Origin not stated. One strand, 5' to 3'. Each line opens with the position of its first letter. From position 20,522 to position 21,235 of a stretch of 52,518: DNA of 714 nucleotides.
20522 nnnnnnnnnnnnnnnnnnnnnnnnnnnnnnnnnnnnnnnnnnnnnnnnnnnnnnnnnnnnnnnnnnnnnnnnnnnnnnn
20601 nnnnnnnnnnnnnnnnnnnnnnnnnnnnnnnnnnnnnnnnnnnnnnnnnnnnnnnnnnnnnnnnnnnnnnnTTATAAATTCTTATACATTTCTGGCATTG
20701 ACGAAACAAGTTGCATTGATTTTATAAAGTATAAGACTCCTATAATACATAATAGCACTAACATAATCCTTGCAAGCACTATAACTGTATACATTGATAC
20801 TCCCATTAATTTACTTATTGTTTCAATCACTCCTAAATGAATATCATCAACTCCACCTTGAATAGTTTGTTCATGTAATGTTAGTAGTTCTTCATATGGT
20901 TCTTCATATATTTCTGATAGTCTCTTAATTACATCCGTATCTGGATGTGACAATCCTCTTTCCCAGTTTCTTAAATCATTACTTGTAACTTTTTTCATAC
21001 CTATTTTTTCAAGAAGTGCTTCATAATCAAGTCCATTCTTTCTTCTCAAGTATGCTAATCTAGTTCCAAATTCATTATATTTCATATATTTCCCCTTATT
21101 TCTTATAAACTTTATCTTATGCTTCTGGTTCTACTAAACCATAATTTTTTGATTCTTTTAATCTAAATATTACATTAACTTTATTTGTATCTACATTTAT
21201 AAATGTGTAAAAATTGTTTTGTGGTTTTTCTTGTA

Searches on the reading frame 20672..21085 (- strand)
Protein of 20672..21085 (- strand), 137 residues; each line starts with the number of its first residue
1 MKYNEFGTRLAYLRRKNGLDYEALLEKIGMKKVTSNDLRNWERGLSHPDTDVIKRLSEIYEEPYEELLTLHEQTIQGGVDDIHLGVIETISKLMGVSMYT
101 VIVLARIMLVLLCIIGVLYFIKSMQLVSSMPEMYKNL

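Call 27: find_encoding_contigs(protein=window:20672-21085:-, flank=10000, max_places=10)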
Protein window:20672-21085:- (137 aa): 2 contigs read that carry it; 2 places shown.
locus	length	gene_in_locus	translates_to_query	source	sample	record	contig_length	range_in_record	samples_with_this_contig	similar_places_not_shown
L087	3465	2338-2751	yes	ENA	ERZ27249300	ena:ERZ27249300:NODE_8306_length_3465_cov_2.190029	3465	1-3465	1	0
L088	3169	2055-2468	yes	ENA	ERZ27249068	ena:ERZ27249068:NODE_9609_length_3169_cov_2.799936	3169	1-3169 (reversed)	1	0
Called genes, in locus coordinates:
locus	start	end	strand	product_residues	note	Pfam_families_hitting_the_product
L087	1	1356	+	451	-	?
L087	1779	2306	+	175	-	PF02482:Ribosomal_S30AE, PF16321:Ribosom_S30AE_C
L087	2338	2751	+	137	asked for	PF13560:HTH_31 (weak), PF12844:HTH_19 (weak), PF01381:HTH_3 (weak)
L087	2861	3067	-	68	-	PF00269:SASP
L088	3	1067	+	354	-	?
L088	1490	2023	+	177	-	PF02482:Ribosomal_S30AE, PF16321:Ribosom_S30AE_C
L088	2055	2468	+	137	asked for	PF13560:HTH_31 (weak), PF12844:HTH_19 (weak), PF01381:HTH_3 (weak)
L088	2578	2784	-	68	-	PF00269:SASP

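Call 31: search_protein_families(library=pfam, proteins=[window:20672-21085:-], max_evalue=1)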
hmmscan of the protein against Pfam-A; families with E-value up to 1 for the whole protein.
window:20672-21085:- (137 aa): 6 families
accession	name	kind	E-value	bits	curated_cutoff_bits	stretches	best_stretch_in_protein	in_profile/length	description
PF01381.28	HTH_3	-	1.8e-06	28.3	23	1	10-67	1-55/55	Helix-turn-helix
PF13560.12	HTH_31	-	4.4e-06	27.3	27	1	5-66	1-60/64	Helix-turn-helix domain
PF12844.13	HTH_19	-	4.7e-06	26.9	30.2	1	7-70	1-61/64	Helix-turn-helix domain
PF13443.12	HTH_26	-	0.0084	16.8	22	1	9-70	1-60/63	Cro/C1-type HTH DNA-binding domain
PF25667.1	ASFV_P17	-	0.026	15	27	1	72-132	12-72/117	African swine fever virus minor capsid protein p17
PF12729.13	4HB_MCP_1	-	0.45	10.5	27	1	102-136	9-43/181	Four helix bundle sensory module for signal transduction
